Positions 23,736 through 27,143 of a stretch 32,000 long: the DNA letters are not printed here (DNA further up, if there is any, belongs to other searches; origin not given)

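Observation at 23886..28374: Overlap-coupled operon: CspB-like protein, DUF3027-like protein and a 1035-aa sacsin/Hsp90-type GHKL ATPase, with no function known to me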

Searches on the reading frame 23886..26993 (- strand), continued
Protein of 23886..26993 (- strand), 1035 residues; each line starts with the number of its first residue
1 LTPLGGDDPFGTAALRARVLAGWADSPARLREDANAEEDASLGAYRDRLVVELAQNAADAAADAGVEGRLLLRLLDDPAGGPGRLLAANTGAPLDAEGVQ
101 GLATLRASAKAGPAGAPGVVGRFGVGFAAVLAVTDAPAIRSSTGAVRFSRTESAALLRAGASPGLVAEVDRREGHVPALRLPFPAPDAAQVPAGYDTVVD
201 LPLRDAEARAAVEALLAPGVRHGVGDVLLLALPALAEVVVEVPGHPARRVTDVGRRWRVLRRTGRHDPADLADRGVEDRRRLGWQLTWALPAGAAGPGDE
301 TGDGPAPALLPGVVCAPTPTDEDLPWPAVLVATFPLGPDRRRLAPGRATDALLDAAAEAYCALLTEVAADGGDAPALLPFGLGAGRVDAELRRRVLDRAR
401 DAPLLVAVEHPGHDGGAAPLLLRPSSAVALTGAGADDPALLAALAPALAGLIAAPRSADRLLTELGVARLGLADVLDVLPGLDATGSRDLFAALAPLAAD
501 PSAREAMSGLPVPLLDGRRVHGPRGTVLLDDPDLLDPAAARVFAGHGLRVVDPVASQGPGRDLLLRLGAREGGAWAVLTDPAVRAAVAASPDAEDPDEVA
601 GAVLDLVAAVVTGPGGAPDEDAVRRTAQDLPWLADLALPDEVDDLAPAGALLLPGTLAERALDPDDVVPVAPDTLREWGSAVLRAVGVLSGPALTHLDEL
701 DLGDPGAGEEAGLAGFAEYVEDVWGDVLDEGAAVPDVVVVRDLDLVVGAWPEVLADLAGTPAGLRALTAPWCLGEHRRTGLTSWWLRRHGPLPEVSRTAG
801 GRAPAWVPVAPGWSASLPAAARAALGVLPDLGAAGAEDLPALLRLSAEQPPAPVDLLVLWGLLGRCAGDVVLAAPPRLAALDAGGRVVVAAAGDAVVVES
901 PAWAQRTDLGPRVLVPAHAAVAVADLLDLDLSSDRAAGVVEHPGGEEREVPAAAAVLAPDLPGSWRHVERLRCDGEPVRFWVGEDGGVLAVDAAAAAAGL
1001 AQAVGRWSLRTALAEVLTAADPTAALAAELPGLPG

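Call 42: fold_search(model_id=the predicted structure, library=pdb)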
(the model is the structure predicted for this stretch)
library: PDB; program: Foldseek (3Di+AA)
matches with E <= 10: 404; with E <= 0.001: 80
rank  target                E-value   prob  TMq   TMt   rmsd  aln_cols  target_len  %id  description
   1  8eob_A                2.4e-07  1.00  0.23  0.34  11.0       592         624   12  Cryo-EM structure of human HSP90B in the closed state (released 2023-01-25)
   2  8eoa_A                3.0e-07  1.00  0.23  0.33  14.4       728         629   12  Cryo-EM structure of human HSP90B-AIPL1 complex (released 2023-01-25)
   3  7zub_B                5.2e-07  1.00  0.22  0.31  11.2       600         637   12  Cryo-EM structure of the indirubin-bound Hsp90-XAP2-AHR complex (released 2022-11-23)
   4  8gae_B                9.4e-07  1.00  0.23  0.33  11.7       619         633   13  Hsp90 provides platform for CRaf dephosphorylation by PP5 (released 2023-04-26)
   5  4ipe_A                1.2e-06  1.00  0.20  0.30  13.6       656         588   12  Crystal structure of mitochondrial Hsp90 (TRAP1) with AMPPNP (released 2014-01-22)
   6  4iyn_A                1.2e-06  1.00  0.20  0.29  13.6       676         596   12  Structure of mitochondrial Hsp90 (TRAP1) with ADP-ALF4- (released 2014-01-22)
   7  4j0b_B                1.7e-06  1.00  0.20  0.30  14.1       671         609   11  Structure of mitochondrial Hsp90 (TRAP1) with ADP-BeF3 (released 2014-01-22)
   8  7zub_A                1.8e-06  1.00  0.21  0.31  11.0       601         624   11  Cryo-EM structure of the indirubin-bound Hsp90-XAP2-AHR complex (released 2022-11-23)
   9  6xlg_A                2.5e-06  1.00  0.22  0.34  10.7       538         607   13  Full-length Hsc82 in complex with two Aha1 CTD in the presence of ATPgammaS (released 2021-06-30)
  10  8ffv_B                2.7e-06  1.00  0.23  0.34  11.2       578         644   12  Cryo-EM structure of the GR-Hsp90-FKBP52 complex (released 2023-11-01)
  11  8ffv_A                3.0e-06  1.00  0.22  0.32   9.8       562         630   13  Cryo-EM structure of the GR-Hsp90-FKBP52 complex (released 2023-11-01)
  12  8gae_A                3.8e-06  1.00  0.21  0.30  13.3       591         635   11  Hsp90 provides platform for CRaf dephosphorylation by PP5 (released 2023-04-26)
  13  5uls_B                4.2e-06  1.00  0.22  0.32  15.0       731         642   10  Structure of GRP94 in the active conformation (released 2017-09-27)
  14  4j0b_A                4.2e-06  1.00  0.21  0.30  12.8       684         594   12  Structure of mitochondrial Hsp90 (TRAP1) with ADP-BeF3 (released 2014-01-22)
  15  5tvw_A                4.6e-06  1.00  0.20  0.30  16.0       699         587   12  Crystal structure of mitochondrial Hsp90 (TRAP1) with ATP in absence of Mg, hemi-hydrolyzed (released 2018-03-14)
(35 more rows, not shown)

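Call 44: search_protein_families(library=padloc, proteins=[window:23886-26993:-], max_evalue=0.01)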
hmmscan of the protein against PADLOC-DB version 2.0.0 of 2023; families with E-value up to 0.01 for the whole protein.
window:23886-26993:- (1035 aa): 8 families
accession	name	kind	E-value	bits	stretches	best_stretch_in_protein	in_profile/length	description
PDLC03971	TmtA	-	1.6e-28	96.8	1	42-265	50-279/1782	-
PDLC03964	TmtA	-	1.7e-27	94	1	22-369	23-356/1538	-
PDLC03965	TmtA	-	6.9e-16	55.4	1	45-447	29-422/1370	-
PDLC03966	TmtA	-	9.7e-16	54.8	1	42-211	39-202/1655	-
PDLC03968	TmtA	-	3.5e-10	36.2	1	35-175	62-187/1486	-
PDLC03972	TmtA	-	2e-09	34.1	1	47-153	42-139/1302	-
PDLC03969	TmtA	-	9.4e-05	18.1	1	118-146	103-131/1563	-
PDLC03970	TmtA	-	0.0033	13.4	1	47-127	63-128/1552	-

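Call 53: search_dna_similar(query=window:23886-26993:-, collection=plasmids, mode=protein, max_rows=25)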
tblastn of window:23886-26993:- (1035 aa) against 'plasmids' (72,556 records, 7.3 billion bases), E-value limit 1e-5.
Records with a match: 4; places in all: 4; records where one place covers at least 80% of the query: 0.
Best place of each record, by identity: 60-80% 1; <60% 3.
By first word of the organism name: Nonomuraea 1; Tsukamurella 1; Nocardia 1; Streptomyces 1.
By predicted mobility (MOB-suite, as given by PLSDB): non-mobilizable 4.
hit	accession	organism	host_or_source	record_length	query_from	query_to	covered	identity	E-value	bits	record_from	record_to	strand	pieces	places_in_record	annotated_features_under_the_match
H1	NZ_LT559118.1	Nonomuraea gerenzanensis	-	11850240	8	346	33%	46.5%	9e-40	169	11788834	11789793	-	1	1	none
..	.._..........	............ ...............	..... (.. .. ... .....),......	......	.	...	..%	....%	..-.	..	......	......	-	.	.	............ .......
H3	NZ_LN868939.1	Nocardia farcinica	not known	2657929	5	102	9%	59.2%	8e-11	74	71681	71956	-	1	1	none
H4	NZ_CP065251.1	Streptomyces clavuligerus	cell culture,lab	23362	8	92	8%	67.1%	4e-7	82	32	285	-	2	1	none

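Call 54: get_annotated_region(hit=H3, flank=7000)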
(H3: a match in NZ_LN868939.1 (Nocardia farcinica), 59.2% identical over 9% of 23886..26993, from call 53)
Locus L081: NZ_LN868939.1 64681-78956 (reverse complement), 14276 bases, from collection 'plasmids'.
description: Nocardia farcinica strain NCTC11134 plasmid 2, complete sequence
organism: Nocardia farcinica (NCBI taxid 37329)
taxonomy: Bacteria; Actinomycetota; Actinomycetes; Mycobacteriales; Nocardiaceae; Nocardia; Nocardia farcinica
host: -; source: not known; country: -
typing (MOB-suite, as given by PLSDB): non-mobilizable
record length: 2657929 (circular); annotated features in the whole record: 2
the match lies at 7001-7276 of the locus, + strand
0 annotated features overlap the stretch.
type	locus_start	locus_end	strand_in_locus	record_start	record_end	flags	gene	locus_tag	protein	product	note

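Call 55: get_annotated_region(hit=H2, flank=7000)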
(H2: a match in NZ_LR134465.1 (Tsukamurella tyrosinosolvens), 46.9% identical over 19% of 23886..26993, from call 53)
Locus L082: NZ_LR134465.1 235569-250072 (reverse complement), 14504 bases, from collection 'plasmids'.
description: Tsukamurella tyrosinosolvens strain NCTC13231 plasmid 23, complete sequence
organism: Tsukamurella tyrosinosolvens (NCBI taxid 57704)
taxonomy: Bacteria; Actinomycetota; Actinomycetes; Mycobacteriales; Tsukamurellaceae; Tsukamurella; Tsukamurella tyrosinosolvens
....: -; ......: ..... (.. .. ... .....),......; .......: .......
typing (MOB-suite, as given by PLSDB): non-mobilizable
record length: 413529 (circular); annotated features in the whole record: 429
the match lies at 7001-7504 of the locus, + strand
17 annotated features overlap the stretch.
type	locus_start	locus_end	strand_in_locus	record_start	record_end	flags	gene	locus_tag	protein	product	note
CDS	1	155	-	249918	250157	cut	-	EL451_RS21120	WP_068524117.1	MoaD/ThiS family protein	-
CDS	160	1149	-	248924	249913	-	moaA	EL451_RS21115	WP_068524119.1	GTP 3',8-cyclase MoaA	GO:0006777 - Mo-molybdopterin cofactor biosynthetic process [Evidence IEA]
CDS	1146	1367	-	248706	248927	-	-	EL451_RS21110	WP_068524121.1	hypothetical protein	-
CDS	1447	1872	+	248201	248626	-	-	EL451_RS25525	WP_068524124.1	cold-shock protein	-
CDS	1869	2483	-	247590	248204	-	-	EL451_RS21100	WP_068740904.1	TetR/AcrR family transcriptional regulator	GO:0006355 - regulation of DNA-templated transcription [Evidence IEA]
CDS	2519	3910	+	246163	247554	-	-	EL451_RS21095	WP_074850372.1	DHA2 family efflux MFS transporter permease subunit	GO:0009410 - response to xenobiotic stimulus [Evidence IEA]; GO:0006855 - xenobiotic transmembrane transport [Evidence ...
CDS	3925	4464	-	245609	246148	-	-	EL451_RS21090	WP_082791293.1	DUF2771 family protein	-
CDS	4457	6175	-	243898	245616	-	-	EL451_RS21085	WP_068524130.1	MFS transporter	GO:0055085 - transmembrane transport [Evidence IEA]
CDS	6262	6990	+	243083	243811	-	-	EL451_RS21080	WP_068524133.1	DUF3027 domain-containing protein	-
CDS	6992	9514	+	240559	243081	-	-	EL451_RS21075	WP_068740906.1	hypothetical protein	-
CDS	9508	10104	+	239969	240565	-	-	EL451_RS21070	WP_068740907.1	phosphatase PAP2 family protein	-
CDS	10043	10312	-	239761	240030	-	-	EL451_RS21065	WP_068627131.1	DUF2530 domain-containing protein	-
CDS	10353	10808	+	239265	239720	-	-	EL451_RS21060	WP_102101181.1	MarR family transcriptional regulator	-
CDS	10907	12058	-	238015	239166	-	-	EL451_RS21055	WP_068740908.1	GNAT family N-acetyltransferase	-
CDS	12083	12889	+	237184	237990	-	-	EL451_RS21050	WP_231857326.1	RNA methyltransferase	GO:0001510 - RNA methylation [Evidence IEA]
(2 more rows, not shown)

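Call 56: get_annotated_region(hit=H4, flank=8000)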
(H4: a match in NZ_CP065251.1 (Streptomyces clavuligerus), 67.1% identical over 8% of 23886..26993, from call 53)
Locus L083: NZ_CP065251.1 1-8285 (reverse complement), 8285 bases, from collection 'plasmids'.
description: Streptomyces clavuligerus strain F1D4 plasmid pF1D4C, complete sequence
organism: Streptomyces clavuligerus (NCBI taxid 1901)
taxonomy: Bacteria; Actinomycetota; Actinomycetes; Kitasatosporales; Streptomycetaceae; Streptomyces; Streptomyces clavuligerus
host: -; source: cell culture,lab; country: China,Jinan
typing (MOB-suite, as given by PLSDB): non-mobilizable
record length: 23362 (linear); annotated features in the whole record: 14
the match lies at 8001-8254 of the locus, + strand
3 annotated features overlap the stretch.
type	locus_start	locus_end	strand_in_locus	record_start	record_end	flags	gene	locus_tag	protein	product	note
CDS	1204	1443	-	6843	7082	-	-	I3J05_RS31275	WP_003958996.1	hypothetical protein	-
CDS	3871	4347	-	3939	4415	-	-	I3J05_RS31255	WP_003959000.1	hypothetical protein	-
CDS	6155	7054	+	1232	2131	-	-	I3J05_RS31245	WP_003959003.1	DUF3027 domain-containing protein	-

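Call 61: find_encoding_contigs(protein=P0188, flank=7000, max_places=1)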
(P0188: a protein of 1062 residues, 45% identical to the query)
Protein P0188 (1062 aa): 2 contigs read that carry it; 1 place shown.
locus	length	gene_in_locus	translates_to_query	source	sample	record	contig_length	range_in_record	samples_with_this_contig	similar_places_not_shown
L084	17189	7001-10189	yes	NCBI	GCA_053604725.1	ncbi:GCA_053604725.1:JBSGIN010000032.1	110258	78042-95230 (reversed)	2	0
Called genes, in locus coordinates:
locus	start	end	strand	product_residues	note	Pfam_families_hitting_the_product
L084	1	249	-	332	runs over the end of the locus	PF00248:Aldo_ket_red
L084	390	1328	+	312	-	PF00800:PDT, PF01842:ACT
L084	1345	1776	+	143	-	PF14584:DUF4446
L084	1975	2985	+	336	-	PF01636:APH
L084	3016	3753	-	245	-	PF00440:TetR_N, PF17926:TetR_C_21 (faint), PF17938:TetR_C_29 (faint)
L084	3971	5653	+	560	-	PF00070:Pyr_redox (faint), PF01494:FAD_binding_3, PF07992:Pyr_redox_2 (faint), PF01266:DAO (weak), PF21274:Rng_hyd_C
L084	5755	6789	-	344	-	PF01808:AICARFT_IMPCHas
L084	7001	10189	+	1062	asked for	PF25794:SACS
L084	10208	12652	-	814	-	-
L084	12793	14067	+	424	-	PF02403:Seryl_tRNA_N, PF00587:tRNA-synt_2b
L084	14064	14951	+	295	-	PF08282:Hydrolase_3, PF05116:S6PP (weak), PF00702:Hydrolase (weak)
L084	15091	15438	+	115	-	PF00293:NUDIX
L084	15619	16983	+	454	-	PF01266:DAO (faint)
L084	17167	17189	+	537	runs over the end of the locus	PF00133:tRNA-synt_1 (weak), PF01406:tRNA-synt_1e (faint), PF09334:tRNA-synt_1g, PF00133:tRNA-synt_1, PF19303:Anticodon_3 (weak)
